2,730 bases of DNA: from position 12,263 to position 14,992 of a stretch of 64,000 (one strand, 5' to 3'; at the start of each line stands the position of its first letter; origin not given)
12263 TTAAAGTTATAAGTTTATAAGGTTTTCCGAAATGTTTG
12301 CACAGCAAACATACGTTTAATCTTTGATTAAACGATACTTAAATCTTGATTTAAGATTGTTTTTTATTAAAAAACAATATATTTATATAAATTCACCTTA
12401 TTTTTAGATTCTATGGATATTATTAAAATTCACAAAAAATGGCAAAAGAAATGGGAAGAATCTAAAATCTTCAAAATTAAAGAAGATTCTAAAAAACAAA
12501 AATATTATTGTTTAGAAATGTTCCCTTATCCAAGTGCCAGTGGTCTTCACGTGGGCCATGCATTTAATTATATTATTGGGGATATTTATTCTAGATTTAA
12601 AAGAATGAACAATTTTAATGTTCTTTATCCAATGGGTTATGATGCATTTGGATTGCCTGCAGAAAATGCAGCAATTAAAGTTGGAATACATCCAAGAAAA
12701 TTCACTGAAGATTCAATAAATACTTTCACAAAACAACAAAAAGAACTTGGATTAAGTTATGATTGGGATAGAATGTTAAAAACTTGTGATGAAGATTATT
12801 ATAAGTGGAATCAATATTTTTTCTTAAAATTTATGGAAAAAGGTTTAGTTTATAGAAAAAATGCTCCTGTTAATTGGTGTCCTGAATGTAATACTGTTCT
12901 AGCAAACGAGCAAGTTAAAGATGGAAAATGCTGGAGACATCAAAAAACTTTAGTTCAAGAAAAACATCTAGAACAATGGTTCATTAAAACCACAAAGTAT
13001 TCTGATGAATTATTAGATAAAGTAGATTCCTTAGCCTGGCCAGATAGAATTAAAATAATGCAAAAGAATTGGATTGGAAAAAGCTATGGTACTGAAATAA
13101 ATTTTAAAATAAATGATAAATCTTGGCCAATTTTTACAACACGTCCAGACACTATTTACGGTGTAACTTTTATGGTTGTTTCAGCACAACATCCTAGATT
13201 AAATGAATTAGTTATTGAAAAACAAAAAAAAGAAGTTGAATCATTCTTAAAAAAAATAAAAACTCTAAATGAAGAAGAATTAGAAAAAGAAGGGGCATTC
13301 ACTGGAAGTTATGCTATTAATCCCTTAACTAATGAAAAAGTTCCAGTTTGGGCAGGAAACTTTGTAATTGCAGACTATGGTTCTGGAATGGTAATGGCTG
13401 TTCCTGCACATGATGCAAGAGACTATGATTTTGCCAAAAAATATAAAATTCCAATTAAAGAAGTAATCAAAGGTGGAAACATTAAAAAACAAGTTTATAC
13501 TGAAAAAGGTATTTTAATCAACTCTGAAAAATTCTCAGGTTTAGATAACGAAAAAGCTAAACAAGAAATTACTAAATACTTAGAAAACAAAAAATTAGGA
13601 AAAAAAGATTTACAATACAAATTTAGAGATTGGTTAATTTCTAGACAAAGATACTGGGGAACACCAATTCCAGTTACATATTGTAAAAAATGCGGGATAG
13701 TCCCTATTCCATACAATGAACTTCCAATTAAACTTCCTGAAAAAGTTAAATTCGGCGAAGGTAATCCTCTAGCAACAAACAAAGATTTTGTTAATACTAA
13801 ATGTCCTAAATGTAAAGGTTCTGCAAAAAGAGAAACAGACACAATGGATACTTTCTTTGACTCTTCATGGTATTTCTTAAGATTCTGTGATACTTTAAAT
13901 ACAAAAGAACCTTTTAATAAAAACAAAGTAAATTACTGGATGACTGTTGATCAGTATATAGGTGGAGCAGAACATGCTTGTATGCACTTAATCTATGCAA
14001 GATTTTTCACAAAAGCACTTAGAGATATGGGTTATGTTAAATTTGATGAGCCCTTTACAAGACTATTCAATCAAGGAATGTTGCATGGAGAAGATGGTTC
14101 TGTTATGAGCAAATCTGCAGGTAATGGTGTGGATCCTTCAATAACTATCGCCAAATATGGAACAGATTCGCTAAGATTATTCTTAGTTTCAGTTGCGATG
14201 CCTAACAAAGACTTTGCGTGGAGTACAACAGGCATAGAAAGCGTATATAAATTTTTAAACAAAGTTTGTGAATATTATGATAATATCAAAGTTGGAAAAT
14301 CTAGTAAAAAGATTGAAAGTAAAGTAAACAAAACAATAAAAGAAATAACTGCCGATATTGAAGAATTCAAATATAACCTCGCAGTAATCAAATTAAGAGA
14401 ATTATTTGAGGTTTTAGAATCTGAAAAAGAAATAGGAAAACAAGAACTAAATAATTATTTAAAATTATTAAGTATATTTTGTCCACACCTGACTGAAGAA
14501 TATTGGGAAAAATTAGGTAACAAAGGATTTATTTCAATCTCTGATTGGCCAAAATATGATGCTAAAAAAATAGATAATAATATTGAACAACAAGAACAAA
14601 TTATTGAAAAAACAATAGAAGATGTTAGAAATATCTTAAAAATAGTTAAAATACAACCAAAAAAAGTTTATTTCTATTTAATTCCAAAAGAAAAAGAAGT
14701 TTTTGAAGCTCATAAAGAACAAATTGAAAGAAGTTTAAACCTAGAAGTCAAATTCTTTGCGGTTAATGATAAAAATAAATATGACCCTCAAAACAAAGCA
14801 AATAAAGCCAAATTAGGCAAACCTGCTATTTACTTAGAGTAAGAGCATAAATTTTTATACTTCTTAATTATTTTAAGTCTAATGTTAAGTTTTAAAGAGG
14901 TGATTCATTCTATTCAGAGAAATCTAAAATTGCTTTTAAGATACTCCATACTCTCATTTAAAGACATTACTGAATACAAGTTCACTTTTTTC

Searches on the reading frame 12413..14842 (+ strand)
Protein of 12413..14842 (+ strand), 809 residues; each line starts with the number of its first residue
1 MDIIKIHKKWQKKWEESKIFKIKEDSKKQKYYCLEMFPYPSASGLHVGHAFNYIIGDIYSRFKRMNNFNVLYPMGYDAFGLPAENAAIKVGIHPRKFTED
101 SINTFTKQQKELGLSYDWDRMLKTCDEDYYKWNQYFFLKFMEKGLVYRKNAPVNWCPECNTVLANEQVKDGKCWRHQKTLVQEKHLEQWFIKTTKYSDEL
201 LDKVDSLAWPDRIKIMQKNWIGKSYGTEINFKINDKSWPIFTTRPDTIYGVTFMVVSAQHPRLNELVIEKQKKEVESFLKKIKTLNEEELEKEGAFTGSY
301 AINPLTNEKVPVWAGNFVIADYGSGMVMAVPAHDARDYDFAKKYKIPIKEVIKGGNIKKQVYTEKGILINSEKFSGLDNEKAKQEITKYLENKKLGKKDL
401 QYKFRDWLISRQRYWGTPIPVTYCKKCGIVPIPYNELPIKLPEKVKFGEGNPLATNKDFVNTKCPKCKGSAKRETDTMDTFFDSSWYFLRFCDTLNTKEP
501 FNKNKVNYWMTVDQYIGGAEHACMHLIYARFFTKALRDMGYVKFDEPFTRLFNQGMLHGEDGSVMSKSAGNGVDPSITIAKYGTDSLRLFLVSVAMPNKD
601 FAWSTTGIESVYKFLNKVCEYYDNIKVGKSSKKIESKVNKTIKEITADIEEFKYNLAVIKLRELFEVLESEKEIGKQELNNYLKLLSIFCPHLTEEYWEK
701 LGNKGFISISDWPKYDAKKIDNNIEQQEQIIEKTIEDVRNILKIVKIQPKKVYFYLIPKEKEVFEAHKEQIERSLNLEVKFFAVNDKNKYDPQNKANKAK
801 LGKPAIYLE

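Call 37: search_protein_families(library=pfam, max_evalue=0.001, proteins=[window:12413-14842:+])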
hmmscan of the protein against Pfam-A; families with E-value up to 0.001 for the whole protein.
window:12413-14842:+ (809 aa): 4 families
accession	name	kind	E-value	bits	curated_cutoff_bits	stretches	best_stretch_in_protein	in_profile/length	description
PF13603.12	tRNA-synt_1_2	-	5.7e-63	212.2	25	1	218-391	1-185/185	Leucyl-tRNA synthetase, editing domain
PF00133.28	tRNA-synt_1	-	7e-58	196.8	22.7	2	9-221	1-225/414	tRNA synthetases class I (I, L, M and V)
PF09334.17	tRNA-synt_1g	-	2.3e-31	109.4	20.1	2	37-176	7-142/391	tRNA synthetases class I (M)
PF08264.19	Anticodon_1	-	2.4e-20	73.4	25.1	1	632-753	2-147/148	Anticodon-binding domain of tRNA ligase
